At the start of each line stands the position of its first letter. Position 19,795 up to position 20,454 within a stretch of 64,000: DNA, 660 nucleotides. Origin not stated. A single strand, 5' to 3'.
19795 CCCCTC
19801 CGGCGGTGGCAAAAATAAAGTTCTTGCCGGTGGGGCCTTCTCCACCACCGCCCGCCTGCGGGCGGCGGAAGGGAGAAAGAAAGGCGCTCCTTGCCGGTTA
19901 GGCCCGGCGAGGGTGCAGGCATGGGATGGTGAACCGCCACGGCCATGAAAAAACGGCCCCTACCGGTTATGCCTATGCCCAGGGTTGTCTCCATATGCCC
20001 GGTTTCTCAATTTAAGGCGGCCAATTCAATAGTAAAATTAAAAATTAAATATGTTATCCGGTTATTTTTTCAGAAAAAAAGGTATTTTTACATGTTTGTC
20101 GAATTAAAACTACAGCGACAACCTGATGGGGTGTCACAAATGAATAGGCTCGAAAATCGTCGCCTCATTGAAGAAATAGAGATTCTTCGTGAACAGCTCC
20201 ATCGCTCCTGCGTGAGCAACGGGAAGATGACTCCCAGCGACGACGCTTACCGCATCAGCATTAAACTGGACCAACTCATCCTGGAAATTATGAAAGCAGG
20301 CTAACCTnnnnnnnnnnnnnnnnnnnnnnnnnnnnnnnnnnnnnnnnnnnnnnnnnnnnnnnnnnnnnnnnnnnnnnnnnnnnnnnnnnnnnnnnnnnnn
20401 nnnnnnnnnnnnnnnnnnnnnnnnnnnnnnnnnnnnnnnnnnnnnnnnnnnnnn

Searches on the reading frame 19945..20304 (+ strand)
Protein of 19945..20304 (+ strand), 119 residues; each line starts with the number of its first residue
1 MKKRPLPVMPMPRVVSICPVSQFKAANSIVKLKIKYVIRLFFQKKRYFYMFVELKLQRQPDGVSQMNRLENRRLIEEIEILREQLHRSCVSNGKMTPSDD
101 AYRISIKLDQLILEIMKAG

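Call 6: search_protein_families(library=ncbifam, proteins=[window:19945-20304:+])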
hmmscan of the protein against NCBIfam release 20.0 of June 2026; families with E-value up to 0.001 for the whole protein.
window:19945-20304:+ (119 aa): 0 families

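Call 33: search_protein_families(library=pfam, proteins=[window:19945-20301:+], max_evalue=0.001)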
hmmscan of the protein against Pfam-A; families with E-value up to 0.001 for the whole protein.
window:19945-20301:+ (119 aa): 1 family
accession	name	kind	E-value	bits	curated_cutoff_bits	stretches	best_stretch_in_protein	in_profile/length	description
PF09388.15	SpoOE-like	-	1e-08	35.4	23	1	74-117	1-42/42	Spo0E like sporulation regulatory protein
